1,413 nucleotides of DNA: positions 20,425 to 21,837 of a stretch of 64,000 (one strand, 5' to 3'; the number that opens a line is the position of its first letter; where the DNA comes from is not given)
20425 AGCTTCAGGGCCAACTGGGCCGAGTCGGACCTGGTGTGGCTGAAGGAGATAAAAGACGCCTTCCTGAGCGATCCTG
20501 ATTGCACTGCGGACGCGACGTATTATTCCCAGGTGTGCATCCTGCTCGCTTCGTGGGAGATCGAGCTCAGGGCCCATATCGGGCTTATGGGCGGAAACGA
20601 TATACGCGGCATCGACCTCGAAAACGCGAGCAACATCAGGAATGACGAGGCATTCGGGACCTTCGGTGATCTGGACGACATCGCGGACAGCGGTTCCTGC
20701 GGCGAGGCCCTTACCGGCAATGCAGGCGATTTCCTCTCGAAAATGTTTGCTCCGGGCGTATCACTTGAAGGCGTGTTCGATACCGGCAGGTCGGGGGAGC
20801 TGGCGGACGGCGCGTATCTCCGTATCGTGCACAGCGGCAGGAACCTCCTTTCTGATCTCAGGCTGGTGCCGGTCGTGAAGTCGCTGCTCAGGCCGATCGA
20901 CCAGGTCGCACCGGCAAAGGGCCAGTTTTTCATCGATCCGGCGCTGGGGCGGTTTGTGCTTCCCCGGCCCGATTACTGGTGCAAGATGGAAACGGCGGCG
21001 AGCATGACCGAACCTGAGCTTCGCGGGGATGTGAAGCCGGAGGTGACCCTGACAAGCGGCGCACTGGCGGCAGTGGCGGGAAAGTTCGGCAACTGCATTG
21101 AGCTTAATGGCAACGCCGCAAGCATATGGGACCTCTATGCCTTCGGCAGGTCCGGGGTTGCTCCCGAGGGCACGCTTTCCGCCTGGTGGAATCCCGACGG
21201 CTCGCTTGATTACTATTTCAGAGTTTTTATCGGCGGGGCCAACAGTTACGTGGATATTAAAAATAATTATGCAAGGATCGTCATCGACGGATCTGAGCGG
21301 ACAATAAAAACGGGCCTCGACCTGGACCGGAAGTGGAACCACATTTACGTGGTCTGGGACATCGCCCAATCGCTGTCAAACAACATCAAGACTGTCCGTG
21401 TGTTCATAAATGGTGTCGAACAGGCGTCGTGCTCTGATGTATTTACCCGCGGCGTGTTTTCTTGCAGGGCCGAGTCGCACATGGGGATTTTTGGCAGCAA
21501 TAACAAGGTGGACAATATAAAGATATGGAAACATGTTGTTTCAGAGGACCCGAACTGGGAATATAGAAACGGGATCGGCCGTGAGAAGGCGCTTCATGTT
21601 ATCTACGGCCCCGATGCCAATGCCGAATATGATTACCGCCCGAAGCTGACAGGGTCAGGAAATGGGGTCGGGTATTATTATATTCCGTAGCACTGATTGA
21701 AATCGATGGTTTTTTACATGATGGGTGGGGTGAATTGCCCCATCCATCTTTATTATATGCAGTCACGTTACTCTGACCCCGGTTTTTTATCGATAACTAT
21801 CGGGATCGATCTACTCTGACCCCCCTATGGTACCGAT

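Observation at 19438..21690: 750-aa surface lipoprotein combining an unassigned helical N-terminal domain with a LamG/concanavalin-A-like C-terminal domain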

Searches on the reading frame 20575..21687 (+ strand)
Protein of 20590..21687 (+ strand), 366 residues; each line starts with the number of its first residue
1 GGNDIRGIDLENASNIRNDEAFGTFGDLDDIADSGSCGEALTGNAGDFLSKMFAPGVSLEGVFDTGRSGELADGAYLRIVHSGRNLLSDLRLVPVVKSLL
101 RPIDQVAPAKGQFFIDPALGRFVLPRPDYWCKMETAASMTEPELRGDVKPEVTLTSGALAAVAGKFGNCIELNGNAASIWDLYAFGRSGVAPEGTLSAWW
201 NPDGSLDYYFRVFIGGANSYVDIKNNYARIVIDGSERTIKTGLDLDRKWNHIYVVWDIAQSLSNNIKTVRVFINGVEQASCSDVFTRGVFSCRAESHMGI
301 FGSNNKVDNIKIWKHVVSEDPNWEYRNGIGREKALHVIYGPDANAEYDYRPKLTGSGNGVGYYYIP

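Call 31: search_dna_similar(query=window:20590-21687:+, collection=phages, mode=protein, max_evalue=0.001, max_rows=25)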
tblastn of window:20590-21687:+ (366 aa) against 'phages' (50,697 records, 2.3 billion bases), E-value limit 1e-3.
No match.

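Call 33: find_related_loci(query=window:20590-21687:+, collection=genome_contigs, flank=8000)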
Query window:20590-21687:+ (366 aa) in genome_contigs; peptide patterns used: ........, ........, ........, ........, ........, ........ (x = any residue, [..] = any of these).
49 stretches matched a pattern; 1 encode a relative of the query (tblastn E <= 1e-3); 1 distinct loci.
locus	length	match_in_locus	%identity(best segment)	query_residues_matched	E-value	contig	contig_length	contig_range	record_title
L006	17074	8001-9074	38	8-366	4e-62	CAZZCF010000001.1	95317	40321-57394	MAG TPA_asm: uncultured Leptospirales bacterium isolate binchicken_co334_180 genome assembly, contig: NODE_283_length_95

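Call 89: find_homologous_proteins(query=A7, max_evalue=0.00001)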
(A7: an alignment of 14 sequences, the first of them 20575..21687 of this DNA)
Query A7 (14 sequences) (371 aa, profile of the alignment): 9 proteins with E <= 0.00001 among 8000 candidates.
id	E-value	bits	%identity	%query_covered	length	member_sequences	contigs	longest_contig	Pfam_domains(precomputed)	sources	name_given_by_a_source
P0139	1.0e-113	399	30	81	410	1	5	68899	PF13385.14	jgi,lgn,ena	-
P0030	4.1e-96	341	38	97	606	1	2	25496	PF13205.13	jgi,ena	-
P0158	8.2e-96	340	38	97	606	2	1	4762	PF13205.13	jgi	-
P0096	1.1e-84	303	30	83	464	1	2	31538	-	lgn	-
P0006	9.4e-81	290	58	96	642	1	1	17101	PF13205.13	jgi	jgi:hypothetical protein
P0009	7.0e-64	235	43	100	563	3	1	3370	-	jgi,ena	-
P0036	2.3e-63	233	40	70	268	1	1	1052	PF13385.14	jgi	jgi:hypothetical protein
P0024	1.1e-59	221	38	93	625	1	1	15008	PF13205.13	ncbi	-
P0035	4.6e-54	202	36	96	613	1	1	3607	PF13205.13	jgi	jgi:hypothetical protein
